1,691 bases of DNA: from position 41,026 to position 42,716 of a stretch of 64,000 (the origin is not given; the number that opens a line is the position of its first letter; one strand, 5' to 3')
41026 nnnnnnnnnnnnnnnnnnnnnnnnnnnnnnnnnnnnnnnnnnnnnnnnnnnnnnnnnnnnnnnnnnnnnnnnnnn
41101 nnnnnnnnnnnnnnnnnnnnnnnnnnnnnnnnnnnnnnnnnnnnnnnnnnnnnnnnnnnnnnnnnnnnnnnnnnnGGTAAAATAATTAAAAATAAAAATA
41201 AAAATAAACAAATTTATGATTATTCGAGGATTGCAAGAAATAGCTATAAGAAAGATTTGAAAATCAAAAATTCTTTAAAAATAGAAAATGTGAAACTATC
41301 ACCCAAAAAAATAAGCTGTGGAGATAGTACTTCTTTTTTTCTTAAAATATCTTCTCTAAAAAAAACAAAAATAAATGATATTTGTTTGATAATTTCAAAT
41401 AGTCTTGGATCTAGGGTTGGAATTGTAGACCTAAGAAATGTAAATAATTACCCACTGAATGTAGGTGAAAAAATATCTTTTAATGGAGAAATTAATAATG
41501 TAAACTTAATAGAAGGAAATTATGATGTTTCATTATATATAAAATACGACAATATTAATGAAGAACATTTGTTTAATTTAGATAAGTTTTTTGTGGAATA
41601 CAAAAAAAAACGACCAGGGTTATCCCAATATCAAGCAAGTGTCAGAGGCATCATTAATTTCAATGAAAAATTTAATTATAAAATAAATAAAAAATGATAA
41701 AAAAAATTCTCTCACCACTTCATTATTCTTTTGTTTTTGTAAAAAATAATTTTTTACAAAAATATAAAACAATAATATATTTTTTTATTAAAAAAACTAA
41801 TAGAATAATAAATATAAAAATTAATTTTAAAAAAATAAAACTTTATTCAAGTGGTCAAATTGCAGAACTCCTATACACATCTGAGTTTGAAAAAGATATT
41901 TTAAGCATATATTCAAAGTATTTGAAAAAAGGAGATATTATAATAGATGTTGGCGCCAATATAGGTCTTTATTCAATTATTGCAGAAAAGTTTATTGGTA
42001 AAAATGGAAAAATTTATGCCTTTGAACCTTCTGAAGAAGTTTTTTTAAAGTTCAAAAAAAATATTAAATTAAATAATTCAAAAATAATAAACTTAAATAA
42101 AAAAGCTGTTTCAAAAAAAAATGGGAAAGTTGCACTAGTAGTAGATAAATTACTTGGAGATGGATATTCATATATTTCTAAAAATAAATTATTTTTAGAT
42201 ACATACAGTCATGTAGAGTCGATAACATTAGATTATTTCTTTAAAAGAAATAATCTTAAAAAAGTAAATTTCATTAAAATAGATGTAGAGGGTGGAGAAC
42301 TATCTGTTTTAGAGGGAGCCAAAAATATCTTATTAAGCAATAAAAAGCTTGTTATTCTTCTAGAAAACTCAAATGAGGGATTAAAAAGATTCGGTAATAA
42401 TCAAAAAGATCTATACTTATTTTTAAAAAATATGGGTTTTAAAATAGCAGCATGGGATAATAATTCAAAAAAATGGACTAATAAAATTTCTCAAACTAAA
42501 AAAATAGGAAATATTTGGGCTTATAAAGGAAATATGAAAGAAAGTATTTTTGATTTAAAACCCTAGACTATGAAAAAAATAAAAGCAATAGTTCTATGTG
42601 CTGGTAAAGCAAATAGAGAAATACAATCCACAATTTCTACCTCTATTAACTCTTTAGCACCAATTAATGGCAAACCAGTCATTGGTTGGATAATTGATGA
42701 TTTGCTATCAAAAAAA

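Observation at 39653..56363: About 17-kb extra-AT-rich island inside the locus: a likely swappable ABC-exported glycan cassette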

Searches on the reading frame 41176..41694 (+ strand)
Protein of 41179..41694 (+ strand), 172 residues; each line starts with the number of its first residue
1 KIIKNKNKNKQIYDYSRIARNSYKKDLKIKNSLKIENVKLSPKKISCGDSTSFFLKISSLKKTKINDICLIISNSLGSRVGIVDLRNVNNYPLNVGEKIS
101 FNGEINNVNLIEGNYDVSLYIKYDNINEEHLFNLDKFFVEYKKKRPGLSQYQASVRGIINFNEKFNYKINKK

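Call 39: find_homologous_proteins(query=window:41209-41694:+, max_evalue=0.001)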
Query window:41209-41694:+: 93 candidates shared short words with the query, none scored E <= 0.001.
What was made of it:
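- Tried and rejected: Word-indexed homolog search with the Wzt C-terminal domain found nothing (call 39).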

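Call 44: predict_structure(protein=window:41179-41694:+)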
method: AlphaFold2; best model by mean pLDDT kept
length: 172 residues; sequences in the alignment: 1
mean_pLDDT: 54.7   pTM: 0.51
mean pLDDT of the five models: 54.7, 44.3, 35.3, 32.8, 30.4
residues with pLDDT >= 90: 0; 70-90: 15; 50-70: 115; < 50: 42
segments of 3 or more residues with pLDDT < 50: 1-28, 152-155
pLDDT, mean of each block of 10 residues (from residue 1): 27 32 47 64 53 59 71 57 54 64 55 67 63 55 55 50 57 50
secondary structure, 60 per line:
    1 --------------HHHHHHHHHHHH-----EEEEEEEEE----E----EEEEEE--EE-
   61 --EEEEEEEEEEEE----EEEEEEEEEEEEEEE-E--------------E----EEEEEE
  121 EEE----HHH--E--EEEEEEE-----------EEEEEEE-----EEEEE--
elements in order: H15-26 E32-40 E50-55 E63-74 E79-93 E115-123 E136-142 E154-160 E166-170

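Call 48: fold_search(model_id=the predicted structure, library=pdb)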
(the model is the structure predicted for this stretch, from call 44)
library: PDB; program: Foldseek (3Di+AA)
matches with E <= 10: 1101; with E <= 0.001: 0
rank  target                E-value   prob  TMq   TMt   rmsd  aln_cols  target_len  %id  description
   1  7pnb_A                2.9e-03  0.96  0.26  0.25  17.0       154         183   16  Sulfolobus acidocaldarius 0406 filament. (released 2022-09-14)
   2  7toh_A                1.5e-02  0.90  0.32  0.17  14.0       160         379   12  Crystal structure of carbohydrate esterase PbeAcXE, in complex with MeGlcpA-Xylp (released 2022-04-13)
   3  4gq7                  2.3e-02  0.54  0.25  0.21  11.0       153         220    8  Crystal structure of Lg-Flo1p (released 2013-01-16)
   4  6b4s_A                2.3e-02  0.28  0.15  0.08  14.7       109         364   12  Crystal Structure of Brazil nut (Bertholletia excelsa) allergen Ber e 2 (released 2018-12-12)
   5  5l7u_B                2.5e-02  0.15  0.16  0.06  17.1       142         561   12  Crystal structure of BvGH123 with bound GalNAc (released 2017-03-22)
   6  4yu6_A                2.7e-02  0.87  0.33  0.11   7.6       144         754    9  Crystal structure of Bacillus anthracis immune inhibitor A2 peptidase zymogen (released 2015-10-28)
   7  3p6b_A                2.9e-02  0.60  0.22  0.20  14.5       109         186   13  The crystal structure of CelK CBM4 from Clostridium thermocellum (released 2011-08-24)
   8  4lee_A                2.9e-02  0.47  0.27  0.18  12.9       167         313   13  Structure of the Als3 adhesin from Candida albicans, residues 1-313 (mature sequence), triple mutant in the binding ca (released 2014-05-14)
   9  2e9q                  2.9e-02  0.25  0.15  0.08  14.6       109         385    9  Recombinant pro-11S globulin of pumpkin (released 2008-02-26)
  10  4yu5_A                3.2e-02  0.77  0.31  0.11   8.1       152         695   10  Crystal structure of selenomethionine variant of Bacillus anthracis immune inhibitor A2 peptidase zymogen (released 2015-10-28)
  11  7eha_C                3.4e-02  0.25  0.18  0.19  18.2       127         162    9  Crystal structure of the flagellar hook cap from Salmonella enterica serovar Typhimurium (released 2021-11-24)
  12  7bhq_D                3.6e-02  0.69  0.30  0.27  26.2       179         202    9  In situ assembled Salmonella FlgD hook cap complex (released 2021-05-05)
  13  4yu6_B                3.8e-02  0.84  0.32  0.11   8.1       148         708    9  Crystal structure of Bacillus anthracis immune inhibitor A2 peptidase zymogen (released 2015-10-28)
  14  4lhk_A                3.8e-02  0.47  0.25  0.21   9.3       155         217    8  Structure of the N-terminal domain of the Lg-Flo1 adhesin (N-Lg-Flo1p) from the yeast Saccharomyces pastorianus, in co (released 2014-09-24)
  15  4yu5_B                4.0e-02  0.75  0.30  0.11   8.3       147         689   10  Crystal structure of selenomethionine variant of Bacillus anthracis immune inhibitor A2 peptidase zymogen (released 2015-10-28)
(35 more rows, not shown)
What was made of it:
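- Tried and rejected: The single-sequence AF2 model of that domain was poor (pLDDT 54.7) and its Foldseek hits were meaningless (calls 44, 48).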

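Call 49: search_protein_representatives(protein=window:41209-41694:+)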
Query: 162 residues. Proteins with E-value up to 0.001 (for the whole library): 138; up to 1e-10: 8; up to 1e-30: 1. The best 138 are listed.
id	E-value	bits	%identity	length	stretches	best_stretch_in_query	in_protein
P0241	5.6e-96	335.2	100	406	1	1-162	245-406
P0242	1.4e-15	74.1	32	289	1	17-160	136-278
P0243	8.5e-15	71.6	32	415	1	17-151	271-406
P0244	3.4e-14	69.6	31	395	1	15-152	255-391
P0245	4.9e-13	65.9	28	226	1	15-152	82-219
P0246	3.3e-12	63.2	31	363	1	12-159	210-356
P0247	4.3e-11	59.6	31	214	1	23-148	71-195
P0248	8.3e-11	58.6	29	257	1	2-152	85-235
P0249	1.4e-10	57.9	31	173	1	20-157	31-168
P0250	3.1e-10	56.8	30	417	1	19-155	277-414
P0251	6.2e-10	55.8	29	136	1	25-151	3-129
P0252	8.8e-10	55.3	30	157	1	18-116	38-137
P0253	1.1e-09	55.0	29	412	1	17-151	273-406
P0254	1.2e-09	54.9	29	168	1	21-152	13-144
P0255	1.3e-09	54.8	31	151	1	22-157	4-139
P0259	2.4e-08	50.7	26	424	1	19-155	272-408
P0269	1.1e-07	48.5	31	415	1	18-150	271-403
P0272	1.4e-07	48.2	24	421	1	12-156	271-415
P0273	1.5e-07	48.1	26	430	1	23-150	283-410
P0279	1.9e-07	47.7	27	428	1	16-152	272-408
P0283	2.6e-07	47.3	30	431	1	15-151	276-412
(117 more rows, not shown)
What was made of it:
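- Tried and rejected: The exhaustive HMMER search was needed (call 49).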

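Call 50: search_protein_families(library=pfam, proteins=[P0243, P0244, P0250, P0253, P0259, P0269, P0272, P0273, P0279, P0283], max_evalue=0.01)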
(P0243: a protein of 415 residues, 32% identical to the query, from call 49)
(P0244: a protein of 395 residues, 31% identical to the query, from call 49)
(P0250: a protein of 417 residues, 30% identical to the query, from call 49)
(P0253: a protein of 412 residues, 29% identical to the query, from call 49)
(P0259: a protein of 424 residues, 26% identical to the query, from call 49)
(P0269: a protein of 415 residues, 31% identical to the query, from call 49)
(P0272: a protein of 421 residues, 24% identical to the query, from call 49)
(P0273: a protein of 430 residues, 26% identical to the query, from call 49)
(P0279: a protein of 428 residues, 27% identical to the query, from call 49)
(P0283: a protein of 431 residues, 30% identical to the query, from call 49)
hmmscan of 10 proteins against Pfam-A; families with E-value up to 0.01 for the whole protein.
P0243 (415 aa): 5 families
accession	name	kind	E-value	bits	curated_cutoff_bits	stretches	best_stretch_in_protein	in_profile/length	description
PF00005.33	ABC_tran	-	2.6e-23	83.6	25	1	59-190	1-135/137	ABC transporter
PF13304.12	AAA_21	-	5e-06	27.2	27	1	72-107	2-50/304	AAA domain, putative AbiEii toxin, Type IV TA system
PF14524.12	Wzt_C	-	9.7e-05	22.8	30.4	1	289-373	28-111/143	Wzt C-terminal domain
PF13555.12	AAA_29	-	0.00083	19.5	27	1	62-91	15-44/61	P-loop containing region of AAA domain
PF13476.12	AAA_23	-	0.0011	20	27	1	60-92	11-42/201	AAA domain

P0244 (395 aa): 6 families
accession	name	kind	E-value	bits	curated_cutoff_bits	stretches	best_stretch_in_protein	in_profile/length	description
PF00005.33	ABC_tran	-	8e-23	82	25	1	47-178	1-135/137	ABC transporter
PF13304.12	AAA_21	-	9.5e-08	32.9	27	1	61-82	3-24/304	AAA domain, putative AbiEii toxin, Type IV TA system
PF13555.12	AAA_29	-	0.00028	21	27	1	51-83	16-48/61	P-loop containing region of AAA domain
PF13476.12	AAA_23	-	0.0014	19.8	27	1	49-83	12-45/201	AAA domain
PF14524.12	Wzt_C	-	0.0027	18.1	30.4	1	271-370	25-130/143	Wzt C-terminal domain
PF13175.12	AAA_15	-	0.0053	16.9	32.1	1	60-84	26-50/374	AAA ATPase domain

P0250 (417 aa): 5 families
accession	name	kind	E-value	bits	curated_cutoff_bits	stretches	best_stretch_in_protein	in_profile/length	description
PF00005.33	ABC_tran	-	8.7e-23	81.9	25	1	62-193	1-135/137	ABC transporter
PF13304.12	AAA_21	-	0.00021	21.9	27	1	75-95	2-22/304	AAA domain, putative AbiEii toxin, Type IV TA system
PF13555.12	AAA_29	-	0.00062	19.9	27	1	65-95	15-45/61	P-loop containing region of AAA domain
PF13476.12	AAA_23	-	0.0036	18.4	27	1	63-90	11-37/201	AAA domain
PF13175.12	AAA_15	-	0.0088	16.1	32.1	0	60-96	12-47/374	AAA ATPase domain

P0253 (412 aa): 4 families
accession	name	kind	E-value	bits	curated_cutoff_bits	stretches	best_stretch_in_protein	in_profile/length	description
PF00005.33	ABC_tran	-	9.4e-23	81.8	25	1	64-195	1-135/137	ABC transporter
PF13304.12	AAA_21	-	0.00012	22.6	27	1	78-97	3-22/304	AAA domain, putative AbiEii toxin, Type IV TA system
PF13555.12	AAA_29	-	0.0041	17.3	27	1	70-92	18-40/61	P-loop containing region of AAA domain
PF13175.12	AAA_15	-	0.005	16.9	32.1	1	64-123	14-55/374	AAA ATPase domain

P0259 (424 aa): 5 families
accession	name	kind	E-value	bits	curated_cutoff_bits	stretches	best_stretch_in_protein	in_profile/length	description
PF00005.33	ABC_tran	-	7.6e-22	78.8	25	1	58-189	1-135/137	ABC transporter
PF13304.12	AAA_21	-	1.7e-05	25.5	27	1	72-91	3-22/304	AAA domain, putative AbiEii toxin, Type IV TA system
PF13555.12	AAA_29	-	0.0011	19.1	27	1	62-90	16-44/61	P-loop containing region of AAA domain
PF04665.18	Pox_A32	-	0.0083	16.1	22.8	0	185-232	103-147/242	Poxvirus A32 protein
PF13476.12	AAA_23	-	0.0097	17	27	0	70-89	21-40/201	AAA domain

P0269 (415 aa): 5 families
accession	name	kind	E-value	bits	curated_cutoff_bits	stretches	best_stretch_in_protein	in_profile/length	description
PF00005.33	ABC_tran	-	2.1e-23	83.9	25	1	60-191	1-135/137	ABC transporter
PF13304.12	AAA_21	-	2e-05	25.3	27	1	74-93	3-22/304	AAA domain, putative AbiEii toxin, Type IV TA system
PF13555.12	AAA_29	-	0.0049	17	27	1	64-88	16-40/61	P-loop containing region of AAA domain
PF13476.12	AAA_23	-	0.0081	17.3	27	0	74-90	23-39/201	AAA domain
PF13175.12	AAA_15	-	0.0091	16.1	32.1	0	74-95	27-48/374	AAA ATPase domain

P0272 (421 aa): 5 families
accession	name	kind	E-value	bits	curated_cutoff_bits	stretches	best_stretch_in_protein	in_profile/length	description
PF00005.33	ABC_tran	-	2.1e-21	77.4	25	1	65-196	1-135/137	ABC transporter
PF13304.12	AAA_21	-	3.1e-05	24.6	27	1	79-98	3-22/304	AAA domain, putative AbiEii toxin, Type IV TA system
PF13555.12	AAA_29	-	0.0015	18.6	27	1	67-92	14-39/61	P-loop containing region of AAA domain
PF13175.12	AAA_15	-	0.0043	17.2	32.1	1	63-101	12-49/374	AAA ATPase domain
PF13476.12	AAA_23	-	0.0086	17.2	27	0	66-95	11-39/201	AAA domain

P0273 (430 aa): 5 families
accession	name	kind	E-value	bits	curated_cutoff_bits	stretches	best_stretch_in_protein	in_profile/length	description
PF00005.33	ABC_tran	-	1.1e-23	84.8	25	1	70-201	1-135/137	ABC transporter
PF13304.12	AAA_21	-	4.8e-06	27.3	27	1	83-121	2-26/304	AAA domain, putative AbiEii toxin, Type IV TA system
PF13555.12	AAA_29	-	0.0012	19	27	1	73-98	15-40/61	P-loop containing region of AAA domain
PF13476.12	AAA_23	-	0.0021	19.1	27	1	71-100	11-39/201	AAA domain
PF13175.12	AAA_15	-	0.0052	16.9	32.1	1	69-106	13-49/374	AAA ATPase domain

P0279 (428 aa): 4 families
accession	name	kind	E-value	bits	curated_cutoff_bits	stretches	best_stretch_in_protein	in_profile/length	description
PF00005.33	ABC_tran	-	4.3e-21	76.4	25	1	66-197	1-135/137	ABC transporter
PF13304.12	AAA_21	-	3.3e-05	24.5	27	1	80-100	3-23/304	AAA domain, putative AbiEii toxin, Type IV TA system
PF13555.12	AAA_29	-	0.0026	17.9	27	1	69-93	15-39/61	P-loop containing region of AAA domain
PF13476.12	AAA_23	-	0.0043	18.1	27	1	66-96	10-39/201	AAA domain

P0283 (431 aa): 5 families
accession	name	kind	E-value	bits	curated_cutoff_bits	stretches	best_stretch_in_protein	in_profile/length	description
PF00005.33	ABC_tran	-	2.2e-24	87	25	1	67-198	1-135/137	ABC transporter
PF13304.12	AAA_21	-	1.6e-05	25.5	27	1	81-100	3-22/304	AAA domain, putative AbiEii toxin, Type IV TA system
PF13555.12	AAA_29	-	0.0022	18.1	27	1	70-94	15-39/61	P-loop containing region of AAA domain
PF13476.12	AAA_23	-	0.0067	17.5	27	0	68-97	11-39/201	AAA domain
PF13175.12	AAA_15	-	0.0078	16.3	32.1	1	64-101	11-47/374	AAA ATPase domain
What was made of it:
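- There are 137 remote homologs, nearly all those of 390-435 aa carrying the match at their C-terminus; all ten of these that were scanned are ABC ATPases (calls 49, 50).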

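Call 53: search_solved_structures(query=A1, max_evalue=10, show_alignments=2)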
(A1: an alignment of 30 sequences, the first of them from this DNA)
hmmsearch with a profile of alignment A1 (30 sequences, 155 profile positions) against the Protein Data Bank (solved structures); distinct sequences matched with E-value up to 10: 0.
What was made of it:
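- A sequence profile finds no PDB relative (call 53).
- Tried and rejected: Profile A1 against PDB sequences gave no hit (call 53).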

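Call 64: predict_structure(alignment_id=A1)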
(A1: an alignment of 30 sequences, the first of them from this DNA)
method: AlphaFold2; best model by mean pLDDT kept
length: 173 residues; sequences in the alignment: 30
mean_pLDDT: 85.9   pTM: 0.77
mean pLDDT of the five models: 85.9, 85.3, 84.5, 84.1, 83.2
residues with pLDDT >= 90: 108; 70-90: 37; 50-70: 16; < 50: 12
segments of 3 or more residues with pLDDT < 50: 9-15, 20-22
pLDDT, mean of each block of 10 residues (from residue 1): 56 47 67 94 96 97 97 93 95 97 96 94 90 92 80 74 93 93
secondary structure, 60 per line:
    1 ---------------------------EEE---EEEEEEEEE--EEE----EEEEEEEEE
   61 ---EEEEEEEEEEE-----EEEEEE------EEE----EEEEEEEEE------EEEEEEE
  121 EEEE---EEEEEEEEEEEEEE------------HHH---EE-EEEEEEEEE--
elements in order: E28-30 E34-42 E45-47 E52-60 E64-74 E80-85 E92-94 E99-107 E114-124 E128-141 E163-171
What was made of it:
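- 40477..41697 (+): Wzt: an ATPase domain (aa 1-~249) plus a cassette-specific C-terminal carbohydrate-binding-type domain (aa ~270-406). The C-terminal domain model has pLDDT 85.9 (call 64).
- On ABC-transporter-dependent glycan pathway with Wzt carbohydrate-binding domain: The AF2 model has pLDDT 85.9 (call 64).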

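Call 67: fold_search(model_id=the predicted structure, library=pdb)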
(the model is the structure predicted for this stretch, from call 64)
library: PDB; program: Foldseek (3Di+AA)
matches with E <= 10: 1746; with E <= 0.001: 30
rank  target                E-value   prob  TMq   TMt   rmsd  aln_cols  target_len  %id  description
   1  8dl0_A                1.8e-05  1.00  0.53  0.26   5.8       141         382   18  CryoEM structure of the nucleotide-free and open channel A.aeolicus WzmWzt transporter (released 2022-09-21)
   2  8dl0_C                2.0e-05  1.00  0.55  0.27   8.3       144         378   17  CryoEM structure of the nucleotide-free and open channel A.aeolicus WzmWzt transporter (released 2022-09-21)
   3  8dky_A                2.0e-05  1.00  0.54  0.64   8.2       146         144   18  Crystal structure of the Aquifex aeolicus Wzt Carbohydrate Binding Domain bound to 3-O-methyl-D-mannose (released 2022-09-21)
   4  8dku_A                3.4e-05  1.00  0.55  0.26   8.1       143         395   17  CryoEM structure of the A. aeolicus WzmWzt transporter bound to the native O antigen (released 2022-09-21)
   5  7k2t_A                6.2e-05  1.00  0.51  0.25   8.2       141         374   17  Mg2+/ATP-bound structure of the full-length WzmWzt O antigen ABC transporter in lipid nanodiscs (released 2021-01-13)
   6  7zdy_Y                6.5e-05  1.00  0.44  0.12   7.7       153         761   10  Crystal structure of beta-xylosidase from Thermotoga maritima in complex with methyl-beta-D-xylopyranoside (released 2023-04-19)
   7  7k2t_C                8.1e-05  1.00  0.49  0.25   8.4       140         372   18  Mg2+/ATP-bound structure of the full-length WzmWzt O antigen ABC transporter in lipid nanodiscs (released 2021-01-13)
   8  8c7f_A                8.6e-05  1.00  0.46  0.12   7.4       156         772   11  Crystal structure of beta-xylosidase mutant (D281N, E517Q) from Thermotoga maritima in complex with xylopentaose (released 2024-01-24)
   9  7zdy_W                1.2e-04  1.00  0.44  0.12   7.5       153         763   10  Crystal structure of beta-xylosidase from Thermotoga maritima in complex with methyl-beta-D-xylopyranoside (released 2023-04-19)
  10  8c7f_B                1.2e-04  1.00  0.42  0.11   7.4       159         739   10  Crystal structure of beta-xylosidase mutant (D281N, E517Q) from Thermotoga maritima in complex with xylopentaose (released 2024-01-24)
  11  6o14_B                1.6e-04  1.00  0.52  0.61   8.2       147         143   18  Crystal structure of the Aquifex aeolicus Wzt Carbohydrate Binding Domain (released 2020-01-15)
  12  8dne_A                1.7e-04  1.00  0.49  0.25   7.7       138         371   18  CryoEM structure of the A.aeolicus WzmWzt transporter bound to ATP (released 2022-09-21)
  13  7zeq_X                1.7e-04  1.00  0.44  0.12   7.6       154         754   10  Apo crystal structure of beta-xylosidase from Thermotoga maritima (released 2023-04-19)
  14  8dne_C                1.9e-04  1.00  0.48  0.24   6.7       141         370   18  CryoEM structure of the A.aeolicus WzmWzt transporter bound to ATP (released 2022-09-21)
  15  7zeq_Y                2.3e-04  1.00  0.44  0.12   7.5       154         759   10  Apo crystal structure of beta-xylosidase from Thermotoga maritima (released 2023-04-19)
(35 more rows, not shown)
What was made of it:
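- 40477..41697 (+): The best Foldseek matches are Wzt carbohydrate-binding domains 8DL0, 8DKY, 6O14, 2R5O and 5HNO (call 67).
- On ABC-transporter-dependent glycan pathway with Wzt carbohydrate-binding domain: The top Foldseek hits are Wzt CBDs 8DL0, 8DKY, 6O14, 2R5O and 5HNO, at E 2e-5 to 2e-3 and TM 0.43-0.64 (call 67).
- Closest known: ABC-transporter-dependent O-antigen systems with capped-chain recognition. Same: Wzt carries an extra C-terminal beta-sandwich domain whose best structural matches are these Wzt carbohydrate-binding domains (call 67).
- Wzt C-terminal domain: model and Foldseek hits to Wzt CBDs, including 8DKY bound to 3-O-methyl-mannose (calls 64, 67).
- Tried and rejected: It was replaced by an MSA-based model (calls 64, 67).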

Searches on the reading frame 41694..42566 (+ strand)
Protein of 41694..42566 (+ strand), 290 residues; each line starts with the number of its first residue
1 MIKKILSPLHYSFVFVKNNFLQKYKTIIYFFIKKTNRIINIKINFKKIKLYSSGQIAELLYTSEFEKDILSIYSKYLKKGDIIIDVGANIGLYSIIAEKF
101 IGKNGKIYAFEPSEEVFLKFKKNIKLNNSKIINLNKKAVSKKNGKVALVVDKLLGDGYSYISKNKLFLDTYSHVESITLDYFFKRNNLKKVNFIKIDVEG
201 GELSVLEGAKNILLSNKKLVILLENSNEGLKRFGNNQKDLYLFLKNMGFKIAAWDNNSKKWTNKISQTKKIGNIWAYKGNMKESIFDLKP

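Call 4: search_protein_families(library=pfam, proteins=[window:41694-42566:+], max_evalue=0.01)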
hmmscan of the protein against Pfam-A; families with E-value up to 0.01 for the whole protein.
window:41694-42566:+ (290 aa): 3 families
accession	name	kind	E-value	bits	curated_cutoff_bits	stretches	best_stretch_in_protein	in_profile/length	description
PF05050.19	Methyltransf_21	-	7.5e-22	78.7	22.7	1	85-251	1-173/173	Methyltransferase FkbM domain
PF02475.24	TRM5-TYW2_MTfase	-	1.5e-05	25.4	28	1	74-139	31-99/164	TRM5/TYW2 methyltransferase domain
PF01135.25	PCMT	-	0.0097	16.1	20.3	0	75-133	70-125/210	Protein-L-isoaspartate(D-aspartate) O-methyltransferase (PCMT)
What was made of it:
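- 41694..42566 (+): FkbM-family methyltransferase next to wzt. It is a candidate chain-capping O-methyltransferase. Pfam Methyltransf_21, 7.5e-22 (call 4).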

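Call 26: search_protein_families(library=ncbifam, proteins=[window:41694-42566:+], max_evalue=0.001)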
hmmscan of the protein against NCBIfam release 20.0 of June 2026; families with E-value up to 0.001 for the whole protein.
window:41694-42566:+ (290 aa): 7 families
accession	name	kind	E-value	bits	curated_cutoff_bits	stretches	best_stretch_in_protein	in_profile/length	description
TIGR01444.1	fkbM_fam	subfamily_domain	4.7e-31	108.2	37.7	1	83-222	2-140/143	FkbM family methyltransferase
NF001786.0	PRK00517.2-4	equivalog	1.7e-05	24.1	327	1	69-156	133-217/277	50S ribosomal protein L11 methyltransferase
NF001556.0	PRK00377.1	equivalog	2.6e-05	24.1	238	1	73-125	34-86/198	cobalt-precorrin-6Y C(15)-methyltransferase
TIGR02469.1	CbiT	equivalog_domain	4.4e-05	23.7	78.3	1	75-137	15-76/124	precorrin-6Y C5,15-methyltransferase (decarboxylating) subunit CbiT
NF041536.1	ArsM_DUF2284_UU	exception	0.00013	20.5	575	1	77-141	74-138/459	arsenite methyltransferase/DUF2284 domain selenoprotein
NF008823.0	PRK11873.1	subfamily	0.00021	20.9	263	1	77-128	75-126/272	arsenite methyltransferase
NF041537.1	ArsM_AhpD_UU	exception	0.00064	18.6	510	0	77-135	74-132/345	arsenite methyltransferase/AhpD domain selenoprotein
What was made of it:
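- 41694..42566 (+): NCBIfam fkbM_fam, 108 bits, above its cutoff (call 26).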
